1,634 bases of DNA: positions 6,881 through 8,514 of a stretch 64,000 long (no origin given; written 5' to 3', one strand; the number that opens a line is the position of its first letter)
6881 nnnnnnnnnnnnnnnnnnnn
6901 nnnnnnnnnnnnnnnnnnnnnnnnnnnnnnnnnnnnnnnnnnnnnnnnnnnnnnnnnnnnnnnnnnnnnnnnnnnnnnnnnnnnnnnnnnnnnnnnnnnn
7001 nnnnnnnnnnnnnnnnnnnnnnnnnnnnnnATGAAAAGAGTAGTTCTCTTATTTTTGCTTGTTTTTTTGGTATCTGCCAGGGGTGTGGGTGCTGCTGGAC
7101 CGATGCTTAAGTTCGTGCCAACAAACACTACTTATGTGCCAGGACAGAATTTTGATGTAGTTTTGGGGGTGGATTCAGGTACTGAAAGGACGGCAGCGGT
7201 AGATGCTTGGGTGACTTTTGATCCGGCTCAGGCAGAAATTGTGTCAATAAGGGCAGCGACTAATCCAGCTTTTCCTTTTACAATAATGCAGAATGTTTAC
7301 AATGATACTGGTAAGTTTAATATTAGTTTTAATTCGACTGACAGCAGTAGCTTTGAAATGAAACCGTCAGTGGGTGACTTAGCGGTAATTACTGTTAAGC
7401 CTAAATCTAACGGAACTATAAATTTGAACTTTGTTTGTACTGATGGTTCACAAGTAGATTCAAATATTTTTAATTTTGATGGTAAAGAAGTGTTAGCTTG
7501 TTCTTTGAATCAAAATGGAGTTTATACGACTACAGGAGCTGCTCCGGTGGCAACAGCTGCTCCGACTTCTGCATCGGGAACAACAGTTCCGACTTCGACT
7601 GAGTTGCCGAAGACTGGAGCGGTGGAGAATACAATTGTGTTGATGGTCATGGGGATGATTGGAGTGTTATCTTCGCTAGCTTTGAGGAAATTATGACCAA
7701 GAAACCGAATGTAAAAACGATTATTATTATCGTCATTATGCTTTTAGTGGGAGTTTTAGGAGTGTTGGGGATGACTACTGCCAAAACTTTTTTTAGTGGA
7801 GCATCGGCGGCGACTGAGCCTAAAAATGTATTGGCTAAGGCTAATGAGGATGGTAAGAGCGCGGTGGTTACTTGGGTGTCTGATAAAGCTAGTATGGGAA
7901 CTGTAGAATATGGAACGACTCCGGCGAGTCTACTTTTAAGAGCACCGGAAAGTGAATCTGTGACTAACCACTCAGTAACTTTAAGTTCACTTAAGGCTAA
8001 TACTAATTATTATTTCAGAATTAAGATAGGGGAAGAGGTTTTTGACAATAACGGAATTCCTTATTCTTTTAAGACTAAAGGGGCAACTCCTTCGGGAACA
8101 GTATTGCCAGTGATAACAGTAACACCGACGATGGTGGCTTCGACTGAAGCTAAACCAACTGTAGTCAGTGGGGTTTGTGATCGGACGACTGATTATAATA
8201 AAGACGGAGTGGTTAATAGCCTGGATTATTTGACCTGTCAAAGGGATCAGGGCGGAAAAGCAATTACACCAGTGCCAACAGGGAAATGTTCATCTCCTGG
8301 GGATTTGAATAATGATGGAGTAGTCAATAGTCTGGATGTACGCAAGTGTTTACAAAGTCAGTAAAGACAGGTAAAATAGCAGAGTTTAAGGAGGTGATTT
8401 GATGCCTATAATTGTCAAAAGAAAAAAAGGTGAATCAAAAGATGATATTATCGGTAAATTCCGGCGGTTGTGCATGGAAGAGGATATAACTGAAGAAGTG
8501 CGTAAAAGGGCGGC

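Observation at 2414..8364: Cohesin-dockerin (cellulosome-like) surface module set with an LPKTG-anchored cohesin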

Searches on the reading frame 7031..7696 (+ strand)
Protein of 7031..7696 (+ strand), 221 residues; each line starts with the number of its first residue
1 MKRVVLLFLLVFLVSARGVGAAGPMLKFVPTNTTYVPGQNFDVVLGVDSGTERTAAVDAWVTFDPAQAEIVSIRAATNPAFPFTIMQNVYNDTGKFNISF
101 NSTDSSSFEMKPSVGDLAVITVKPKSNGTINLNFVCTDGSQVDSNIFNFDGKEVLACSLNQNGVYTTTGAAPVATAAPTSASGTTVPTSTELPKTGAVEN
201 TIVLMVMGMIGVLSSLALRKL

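Call 3: search_protein_families(library=pfam, proteins=[window:7031-7696:+], max_evalue=1)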
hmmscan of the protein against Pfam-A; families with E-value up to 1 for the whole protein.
window:7031-7696:+ (221 aa): 4 families
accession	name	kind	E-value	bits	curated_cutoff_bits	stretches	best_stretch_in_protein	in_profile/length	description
PF00963.24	Cohesin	-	3e-08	34.4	24.1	1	29-135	5-112/139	Cohesin domain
PF00746.26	Gram_pos_anchor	-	0.00027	21.3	20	1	189-220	6-36/43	LPXTG cell wall anchor motif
PF19779.4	DUF6264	-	0.033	14.8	31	1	167-216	39-91/183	Family of unknown function (DUF6264)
PF23785.1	DUF7171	-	0.097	13.2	27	1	96-125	23-52/138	Protein of unknown function (DUF7171)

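Call 4: search_protein_families(library=ncbifam, proteins=[window:7031-7696:+], max_evalue=1)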
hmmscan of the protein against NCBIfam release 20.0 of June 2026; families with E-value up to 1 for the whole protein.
window:7031-7696:+ (221 aa): 2 families
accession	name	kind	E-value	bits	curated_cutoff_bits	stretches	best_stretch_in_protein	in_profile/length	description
TIGR01167.1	LPXTG_anchor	domain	0.002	18.7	15.9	1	191-217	1-24/34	LPXTG cell wall anchor domain-containing protein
NF053819.1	EF0750_LPXTG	subfamily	0.021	15.3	47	1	177-218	57-98/105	EF2685/EF0750 family sortase-dependent surface protein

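Call 8: find_encoding_contigs(protein=window:7031-7696:+, flank=10000, max_places=6)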
Protein window:7031-7696:+ (221 aa): 19 contigs read that carry it; 6 places shown.
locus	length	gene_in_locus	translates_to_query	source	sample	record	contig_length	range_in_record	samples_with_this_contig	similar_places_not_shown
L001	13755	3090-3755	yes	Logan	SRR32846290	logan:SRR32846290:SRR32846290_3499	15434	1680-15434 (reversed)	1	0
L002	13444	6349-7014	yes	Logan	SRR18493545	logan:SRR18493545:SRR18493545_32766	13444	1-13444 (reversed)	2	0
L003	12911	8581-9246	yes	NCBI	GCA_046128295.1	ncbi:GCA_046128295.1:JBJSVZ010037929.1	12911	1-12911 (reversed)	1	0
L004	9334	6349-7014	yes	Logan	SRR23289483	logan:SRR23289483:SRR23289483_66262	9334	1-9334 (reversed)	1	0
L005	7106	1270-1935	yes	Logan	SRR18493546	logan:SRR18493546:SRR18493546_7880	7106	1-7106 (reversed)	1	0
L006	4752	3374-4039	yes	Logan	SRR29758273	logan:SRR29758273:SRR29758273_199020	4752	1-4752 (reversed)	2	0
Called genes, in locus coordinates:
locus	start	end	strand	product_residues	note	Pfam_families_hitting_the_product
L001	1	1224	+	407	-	?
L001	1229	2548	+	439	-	-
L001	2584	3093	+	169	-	-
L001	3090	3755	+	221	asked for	PF00963:Cohesin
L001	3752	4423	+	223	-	PF16656:Pur_ac_phosph_N, PF00404:Dockerin_1 (weak)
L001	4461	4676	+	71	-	PF01165:Ribosomal_S21 (weak)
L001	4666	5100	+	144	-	PF09424:YqeY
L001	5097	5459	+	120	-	PF02130:YbeY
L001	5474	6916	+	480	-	PF13177:DNA_pol3_delta2, PF00004:AAA, PF07728:AAA_5 (weak), PF13401:AAA_22 (weak), PF20964:DnaX_C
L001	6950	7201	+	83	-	PF02575:YbaB_DNA_bd (weak)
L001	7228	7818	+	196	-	PF21176:RecR_HhH, PF02132:RecR_ZnF (weak), PF13662:Toprim_4, PF01751:Toprim, PF21175:RecR_C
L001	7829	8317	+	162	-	-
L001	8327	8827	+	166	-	-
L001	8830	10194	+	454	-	PF00133:tRNA-synt_1 (faint), PF01406:tRNA-synt_1e, PF09334:tRNA-synt_1g, PF09190:DALR_2 (faint), PF23493:CysS_C (weak)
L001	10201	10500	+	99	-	PF01250:Ribosomal_S6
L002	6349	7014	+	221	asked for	PF00963:Cohesin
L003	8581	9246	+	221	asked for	PF00963:Cohesin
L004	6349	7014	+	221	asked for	PF00963:Cohesin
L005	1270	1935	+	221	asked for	PF00963:Cohesin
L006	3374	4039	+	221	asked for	PF00963:Cohesin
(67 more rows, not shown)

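Call 9: find_homologous_proteins(query=window:7031-7696:+)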
Query window:7031-7696:+ (221 aa): 53 proteins with E <= 0.001 among 1199 candidates.
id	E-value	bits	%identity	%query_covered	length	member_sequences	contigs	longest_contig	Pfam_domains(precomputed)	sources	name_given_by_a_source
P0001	1.5e-136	470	100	100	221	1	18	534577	PF00963.25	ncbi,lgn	-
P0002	1.2e-78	281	59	91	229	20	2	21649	PF00963.25,PF00746.27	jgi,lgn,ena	-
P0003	3.5e-77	277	59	100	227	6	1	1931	PF00746.27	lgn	-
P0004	1.9e-66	241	52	100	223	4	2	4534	PF00963.25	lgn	-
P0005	4.7e-66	240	52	100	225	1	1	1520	PF00963.25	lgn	-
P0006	7.3e-65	236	52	91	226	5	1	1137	PF00963.25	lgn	-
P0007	3.2e-62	228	52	100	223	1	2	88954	PF00963.25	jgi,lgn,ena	-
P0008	3.2e-60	221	50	100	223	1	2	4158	PF00963.25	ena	-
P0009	1.1e-59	219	50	100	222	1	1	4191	PF00963.25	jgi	jgi:hypothetical protein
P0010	1.6e-59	219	52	97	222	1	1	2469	PF00963.25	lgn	-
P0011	1.6e-59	219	52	100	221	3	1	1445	PF00963.25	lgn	-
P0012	2.0e-59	219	50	100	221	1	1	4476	PF00963.25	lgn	-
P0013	4.1e-59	218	50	100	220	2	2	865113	PF00963.25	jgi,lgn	jgi:hypothetical protein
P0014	1.0e-58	216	49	100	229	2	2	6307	PF00963.25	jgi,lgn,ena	-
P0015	6.8e-58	214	50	100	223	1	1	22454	PF00963.25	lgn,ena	-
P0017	1.4e-56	209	49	100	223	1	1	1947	PF00963.25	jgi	-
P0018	3.3e-56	208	51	100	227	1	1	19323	PF00963.25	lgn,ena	-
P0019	3.5e-56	208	50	91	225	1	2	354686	PF00963.25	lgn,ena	-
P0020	5.5e-56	207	51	100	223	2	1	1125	PF00963.25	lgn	-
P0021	7.1e-56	207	52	100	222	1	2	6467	PF00963.25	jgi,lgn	-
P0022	8.0e-56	207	50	100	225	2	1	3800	PF00963.25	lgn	-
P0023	1.8e-55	206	51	100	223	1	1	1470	PF00963.25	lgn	-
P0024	9.4e-55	203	52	100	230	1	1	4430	PF00963.25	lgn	-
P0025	2.8e-54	202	48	100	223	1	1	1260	PF00963.25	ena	-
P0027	5.1e-54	201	48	100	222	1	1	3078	PF00963.25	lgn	-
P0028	5.4e-54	201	48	100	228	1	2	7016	PF00963.25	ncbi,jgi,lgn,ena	ncbi:MAG: cohesin domain-containing protein [Candidatus Shapirobacteria bacterium]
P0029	1.1e-53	200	48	100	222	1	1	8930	PF00963.25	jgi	-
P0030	1.7e-53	199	50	100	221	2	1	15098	PF00963.25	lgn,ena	-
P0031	2.4e-53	199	47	100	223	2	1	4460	PF00963.25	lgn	-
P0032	2.8e-53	199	46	100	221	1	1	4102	PF00963.25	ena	-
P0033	7.8e-53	197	46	100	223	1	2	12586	PF00963.25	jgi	-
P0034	1.9e-52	196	45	100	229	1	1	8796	PF00963.25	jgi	-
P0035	2.3e-52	196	48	100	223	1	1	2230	PF00963.25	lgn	-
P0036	3.3e-52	195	50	100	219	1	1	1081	PF00963.25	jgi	jgi:hypothetical protein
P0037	6.3e-52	194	49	100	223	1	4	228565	PF00963.25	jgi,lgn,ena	jgi:hypothetical protein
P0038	1.2e-51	193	47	100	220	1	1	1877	PF00963.25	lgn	-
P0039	2.5e-51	192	48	100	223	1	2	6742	PF00963.25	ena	-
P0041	8.7e-51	190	45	100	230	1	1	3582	PF00963.25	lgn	-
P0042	8.1e-50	187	46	94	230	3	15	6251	PF00963.25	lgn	-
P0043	4.6e-48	181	45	100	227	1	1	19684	PF00963.25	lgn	-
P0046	1.6e-47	180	45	100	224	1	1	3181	PF00963.25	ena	-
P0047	4.1e-47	178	44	98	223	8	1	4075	PF00963.25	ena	-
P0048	5.1e-46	175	43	98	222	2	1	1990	PF00963.25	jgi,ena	-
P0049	7.1e-41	158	42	95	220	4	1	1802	PF00963.25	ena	-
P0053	1.5e-20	92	34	100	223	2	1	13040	PF00963.25,PF00746.27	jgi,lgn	jgi:LPXTG-motif cell wall-anchored protein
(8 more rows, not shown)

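Call 13: find_related_loci(query=A2, collection=genome_contigs, flank=10000)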
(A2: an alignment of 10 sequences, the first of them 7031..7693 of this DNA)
Query A2 (221 aa) in genome_contigs; peptide patterns used: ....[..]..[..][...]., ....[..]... (x = any residue, [..] = any of these).
42 stretches matched a pattern; 11 encode a relative of the query (tblastn E <= 1e-3); 11 distinct loci.
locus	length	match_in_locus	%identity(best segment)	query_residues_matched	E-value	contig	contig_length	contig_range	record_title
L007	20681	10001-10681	58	1-221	2e-85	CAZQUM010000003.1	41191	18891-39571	MAG TPA_asm: uncultured Gammaproteobacteria bacterium isolate SRP294416_co3_917 genome assembly, contig: NODE_965_length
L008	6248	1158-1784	59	21-221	9e-73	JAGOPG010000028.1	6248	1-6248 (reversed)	Candidatus Shapirobacteria bacterium isolate Go_SlDig_bin_323 Go_SlDig_40956_length_6248_cov_10.061755, whole genome sho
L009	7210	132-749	56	21-221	1e-71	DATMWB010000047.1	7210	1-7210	MAG TPA_asm: Candidatus Methanoperedens sp. isolate SMAG_U13083 k141_1998720, whole genome shotgun sequence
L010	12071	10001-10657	51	1-221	5e-68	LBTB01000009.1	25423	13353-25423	MAG: Candidatus Shapirobacteria bacterium GW2011_GWF2_37_20 US46_C0009, whole genome shotgun sequence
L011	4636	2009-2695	50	1-221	8e-64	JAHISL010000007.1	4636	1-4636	MAG: Patescibacteria group bacterium isolate MM_PC_MetaG.mb.172 MM_PC_MetaG.mb.172_k141_57962, whole genome shotgun sequ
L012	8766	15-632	53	21-221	6e-63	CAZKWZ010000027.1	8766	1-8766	MAG TPA_asm: uncultured Gammaproteobacteria bacterium isolate SRP220891_co1_32 genome assembly, contig: NODE_15651_lengt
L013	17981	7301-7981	47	1-221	4e-56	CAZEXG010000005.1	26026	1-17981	MAG TPA_asm: uncultured Gammaproteobacteria bacterium isolate SRP278252_co2_757 genome assembly, contig: NODE_3715_lengt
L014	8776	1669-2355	42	1-221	4e-52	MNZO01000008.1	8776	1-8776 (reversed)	MAG: Candidatus Shapirobacteria bacterium CG2_30_35_20 cg2_3.0_scaffold_8247_c, whole genome shotgun sequence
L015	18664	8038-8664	48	21-221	3e-49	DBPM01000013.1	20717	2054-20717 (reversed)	MAG TPA_asm: Candidatus Shapirobacteria bacterium UBA1420 UBA1420_contig_44253, whole genome shotgun sequence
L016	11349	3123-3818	48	1-221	6e-61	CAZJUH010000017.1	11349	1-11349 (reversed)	MAG TPA_asm: uncultured Gammaproteobacteria bacterium isolate binchicken_co220_54 genome assembly, contig: NODE_3739_len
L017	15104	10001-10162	46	26-75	3e-6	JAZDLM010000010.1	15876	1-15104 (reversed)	MAG: bacterium isolate MEGAHIT-group-0.594 k141_9738641, whole genome shotgun sequence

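Call 21: search_solved_structures(query=A1, max_evalue=1, show_alignments=1)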
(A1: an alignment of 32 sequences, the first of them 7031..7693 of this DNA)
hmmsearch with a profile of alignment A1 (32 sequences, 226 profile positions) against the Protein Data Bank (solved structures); distinct sequences matched with E-value up to 1: 10.
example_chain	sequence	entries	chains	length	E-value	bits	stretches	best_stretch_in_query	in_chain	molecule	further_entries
5m2s_A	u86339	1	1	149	0.0031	20.2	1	33-91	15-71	Putative cellulosomal scaffoldin protein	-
5aoz_A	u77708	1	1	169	0.073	15.7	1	20-90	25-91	PUTATIVE CELLULOSOMAL SCAFFOLDIN PROTEIN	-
5m2o_A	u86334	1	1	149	0.12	15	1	25-90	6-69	Putative cellulosomal scaffoldin protein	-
6ww5_F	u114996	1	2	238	0.49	13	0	1-46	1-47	Fab84 Light Chain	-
9yfu_C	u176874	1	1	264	0.5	13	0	1-46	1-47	Fab24 BAK5 light chain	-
8dp3_L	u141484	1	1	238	0.57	12.8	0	1-46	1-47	Fab BL3-6 Light Chain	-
9yxv_D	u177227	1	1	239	0.57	12.8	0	1-46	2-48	sfFab18 light chain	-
7lo7_L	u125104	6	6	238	0.6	12.7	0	1-46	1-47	Fab25 Light Chain | Fab36 Light Chain | NabFab LC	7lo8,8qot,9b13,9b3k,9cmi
4iof_D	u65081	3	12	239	0.64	12.6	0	1-46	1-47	Fab-bound IDE, light chain | IDE-bound Fab light chain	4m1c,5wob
9ihc_L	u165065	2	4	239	0.76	12.4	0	1-46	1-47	COP-2 antibody light chain | COP-2 Light chain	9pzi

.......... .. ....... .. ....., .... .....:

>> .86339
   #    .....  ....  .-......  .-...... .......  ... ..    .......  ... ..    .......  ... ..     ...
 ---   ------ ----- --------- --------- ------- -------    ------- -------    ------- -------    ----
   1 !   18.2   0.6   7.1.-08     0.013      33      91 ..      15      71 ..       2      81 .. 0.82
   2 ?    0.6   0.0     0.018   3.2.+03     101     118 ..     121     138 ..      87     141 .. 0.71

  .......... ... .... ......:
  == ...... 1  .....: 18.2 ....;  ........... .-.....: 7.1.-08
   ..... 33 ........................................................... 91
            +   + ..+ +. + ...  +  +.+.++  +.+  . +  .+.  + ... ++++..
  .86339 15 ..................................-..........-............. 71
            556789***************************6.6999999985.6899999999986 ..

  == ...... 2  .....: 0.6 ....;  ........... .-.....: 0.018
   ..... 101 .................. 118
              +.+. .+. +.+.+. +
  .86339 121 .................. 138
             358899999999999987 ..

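Call 78: search_protein_representatives(alignment_id=A1)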
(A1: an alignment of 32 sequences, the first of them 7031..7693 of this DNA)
Query: 32 sequences, 226 profile positions. Proteins with E-value up to 0.001 (for the whole library): 5911; up to 1e-10: 1218; up to 1e-30: 95. The best 150 are listed.
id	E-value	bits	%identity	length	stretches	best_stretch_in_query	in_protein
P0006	9.0e-106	368.7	-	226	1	1-226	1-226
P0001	5.0e-89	314.0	-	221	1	1-226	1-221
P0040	2.1e-81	289.0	-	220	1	1-226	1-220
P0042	1.1e-80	286.7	-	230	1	1-226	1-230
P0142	1.1e-78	280.2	-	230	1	1-226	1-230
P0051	1.4e-77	276.6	-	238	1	9-226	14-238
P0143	2.1e-76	272.7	-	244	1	4-226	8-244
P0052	1.3e-74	266.8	-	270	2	14-191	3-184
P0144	2.1e-74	266.1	-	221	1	7-226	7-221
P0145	8.1e-70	251.1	-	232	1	7-226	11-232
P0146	6.2e-68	245.0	-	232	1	1-226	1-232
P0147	9.0e-67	241.2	-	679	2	23-187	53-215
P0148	1.0e-66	241.0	-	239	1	5-226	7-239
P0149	7.5e-66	238.2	-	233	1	7-225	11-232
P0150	3.2e-64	232.8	-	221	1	6-226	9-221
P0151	1.4e-63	230.7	-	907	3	23-171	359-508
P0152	4.1e-62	225.9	-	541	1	1-193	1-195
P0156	1.2e-58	214.6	-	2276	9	25-191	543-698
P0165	6.4e-55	202.4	-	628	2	20-172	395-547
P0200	1.5e-37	145.6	-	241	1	1-226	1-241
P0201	2.4e-37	144.9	-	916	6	8-136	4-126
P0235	2.3e-30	122.1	-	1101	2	19-203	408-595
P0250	9.7e-29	116.8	-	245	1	5-223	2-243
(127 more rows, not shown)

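Call 80: list_cluster_members(proteins=[P0156, P0201, P0151, P0152, P0165, P0147, P0235, P0142, P0200, P0250])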
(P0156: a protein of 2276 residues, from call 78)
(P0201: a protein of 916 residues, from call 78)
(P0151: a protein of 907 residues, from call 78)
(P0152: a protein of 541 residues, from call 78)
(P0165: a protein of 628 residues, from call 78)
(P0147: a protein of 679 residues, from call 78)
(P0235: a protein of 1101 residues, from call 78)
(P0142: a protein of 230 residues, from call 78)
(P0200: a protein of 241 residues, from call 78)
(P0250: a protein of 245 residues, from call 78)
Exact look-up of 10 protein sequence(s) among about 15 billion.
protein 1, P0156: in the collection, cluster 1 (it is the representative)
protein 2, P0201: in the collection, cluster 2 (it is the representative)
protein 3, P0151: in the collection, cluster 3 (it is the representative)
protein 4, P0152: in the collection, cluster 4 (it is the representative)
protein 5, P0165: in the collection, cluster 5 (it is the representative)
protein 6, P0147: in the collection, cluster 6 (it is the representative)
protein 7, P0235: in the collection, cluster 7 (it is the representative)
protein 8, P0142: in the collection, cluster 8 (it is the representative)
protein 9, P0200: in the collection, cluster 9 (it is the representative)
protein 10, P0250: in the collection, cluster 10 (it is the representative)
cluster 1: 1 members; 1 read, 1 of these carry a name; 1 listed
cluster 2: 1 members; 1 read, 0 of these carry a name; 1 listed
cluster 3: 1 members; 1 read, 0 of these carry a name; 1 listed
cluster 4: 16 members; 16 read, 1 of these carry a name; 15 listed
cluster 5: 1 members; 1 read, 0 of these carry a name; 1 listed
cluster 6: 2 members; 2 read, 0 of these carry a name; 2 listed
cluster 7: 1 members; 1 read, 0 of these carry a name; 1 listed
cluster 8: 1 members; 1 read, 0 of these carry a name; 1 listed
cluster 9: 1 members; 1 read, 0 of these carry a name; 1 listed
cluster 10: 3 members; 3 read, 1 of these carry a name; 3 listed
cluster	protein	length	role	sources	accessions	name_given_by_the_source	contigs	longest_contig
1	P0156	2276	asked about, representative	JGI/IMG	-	hypothetical protein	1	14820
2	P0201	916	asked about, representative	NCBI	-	-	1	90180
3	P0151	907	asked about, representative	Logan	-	-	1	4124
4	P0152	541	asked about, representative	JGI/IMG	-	-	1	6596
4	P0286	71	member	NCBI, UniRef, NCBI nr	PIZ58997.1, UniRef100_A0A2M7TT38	hypothetical protein COY20_02400 [Candidatus Shapirobacteria bacterium ... | Dockerin domain-containing protein n=1 Tax=Candidatus Shapirobacteria bacterium ... | MAG: hypothetical protein COY20_02400 [Candidatus Shapirobacteria bacterium ...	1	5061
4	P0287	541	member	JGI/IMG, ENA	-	-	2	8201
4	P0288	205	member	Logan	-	-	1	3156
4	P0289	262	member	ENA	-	-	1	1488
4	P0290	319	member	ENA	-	-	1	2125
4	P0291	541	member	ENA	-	-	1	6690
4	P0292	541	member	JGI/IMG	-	-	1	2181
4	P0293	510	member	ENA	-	-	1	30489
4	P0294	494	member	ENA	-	-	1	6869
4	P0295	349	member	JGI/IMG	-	-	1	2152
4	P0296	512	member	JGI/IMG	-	-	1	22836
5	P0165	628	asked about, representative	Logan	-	-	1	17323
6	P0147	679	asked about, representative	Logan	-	-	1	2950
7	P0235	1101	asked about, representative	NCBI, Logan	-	-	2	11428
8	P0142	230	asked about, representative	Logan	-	-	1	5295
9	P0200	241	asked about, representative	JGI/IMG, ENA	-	-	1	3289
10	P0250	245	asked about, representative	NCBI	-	-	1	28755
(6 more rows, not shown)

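Call 83: find_related_loci(query=A2, collection=metagenome_contigs, flank=6500)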
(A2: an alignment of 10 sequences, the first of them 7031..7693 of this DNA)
Query A2 (221 aa) in metagenome_contigs; peptide patterns used: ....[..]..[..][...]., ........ (x = any residue, [..] = any of these).
75 stretches matched a pattern; 16 encode a relative of the query (tblastn E <= 1e-3); 16 distinct loci.
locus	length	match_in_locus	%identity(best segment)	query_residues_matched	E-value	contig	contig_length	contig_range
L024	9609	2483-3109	59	21-221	8e-73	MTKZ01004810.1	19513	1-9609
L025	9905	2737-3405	52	1-221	3e-70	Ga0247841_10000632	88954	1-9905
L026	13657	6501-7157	51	1-221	4e-68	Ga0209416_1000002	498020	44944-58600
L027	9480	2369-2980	53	21-221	3e-65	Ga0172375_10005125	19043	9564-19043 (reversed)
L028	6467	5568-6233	52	1-221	2e-64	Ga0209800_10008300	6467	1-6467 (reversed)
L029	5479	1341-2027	49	1-221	3e-63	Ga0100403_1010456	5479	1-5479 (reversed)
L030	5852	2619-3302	48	1-221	4e-62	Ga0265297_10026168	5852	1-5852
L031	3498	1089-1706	51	19-221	5e-62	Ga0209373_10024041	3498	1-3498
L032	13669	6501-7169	49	1-221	5e-57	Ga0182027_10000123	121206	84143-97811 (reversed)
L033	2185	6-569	51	34-221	1e-55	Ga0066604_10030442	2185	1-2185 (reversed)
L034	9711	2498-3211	43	1-221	6e-54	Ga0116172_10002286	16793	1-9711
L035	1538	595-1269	46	1-221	2e-55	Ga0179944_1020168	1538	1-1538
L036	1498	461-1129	45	1-221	5e-55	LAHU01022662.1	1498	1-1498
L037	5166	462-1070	38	22-221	7e-31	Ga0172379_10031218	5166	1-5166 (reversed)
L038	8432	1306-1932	34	22-221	9e-29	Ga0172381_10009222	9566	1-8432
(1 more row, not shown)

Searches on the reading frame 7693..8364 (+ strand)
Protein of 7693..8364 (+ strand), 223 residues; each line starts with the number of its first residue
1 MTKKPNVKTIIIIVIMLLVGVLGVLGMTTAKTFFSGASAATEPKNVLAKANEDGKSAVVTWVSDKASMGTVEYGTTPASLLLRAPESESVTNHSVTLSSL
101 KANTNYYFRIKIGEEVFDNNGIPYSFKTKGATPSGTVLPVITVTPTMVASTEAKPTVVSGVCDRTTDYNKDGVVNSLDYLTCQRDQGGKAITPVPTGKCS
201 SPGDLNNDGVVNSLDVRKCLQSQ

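Call 3: search_protein_families(library=pfam, proteins=[window:7693-8364:+], max_evalue=1)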
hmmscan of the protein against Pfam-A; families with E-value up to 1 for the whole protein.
window:7693-8364:+ (223 aa): 5 families
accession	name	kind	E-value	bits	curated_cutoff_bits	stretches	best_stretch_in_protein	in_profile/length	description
PF16656.11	Pur_ac_phosph_N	-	6e-10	40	30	1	44-128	2-93/93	Purple acid Phosphatase, N-terminal domain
PF00404.24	Dockerin_1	-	1.5e-07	31.9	22.9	1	166-216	2-49/57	Dockerin type I domain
PF00041.27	fn3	-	0.0011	19.6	25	1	42-111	2-67/84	Fibronectin type III domain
PF25814.1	fn3_SORL1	-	0.013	15.9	27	1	50-112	12-71/90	SORL1-like, fn3 domain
PF00036.39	EF-hand_1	-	0.26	11.4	25.4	0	204-222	10-28/29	EF hand domain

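Call 4: search_protein_families(library=ncbifam, proteins=[window:7693-8364:+], max_evalue=1)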
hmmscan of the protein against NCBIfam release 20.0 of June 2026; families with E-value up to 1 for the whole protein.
window:7693-8364:+ (223 aa): 1 family
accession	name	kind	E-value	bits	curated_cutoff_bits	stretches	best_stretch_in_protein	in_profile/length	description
NF009974.0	PRK13435.1-6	equivalog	0.047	13.3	171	1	146-215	83-152/155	response regulator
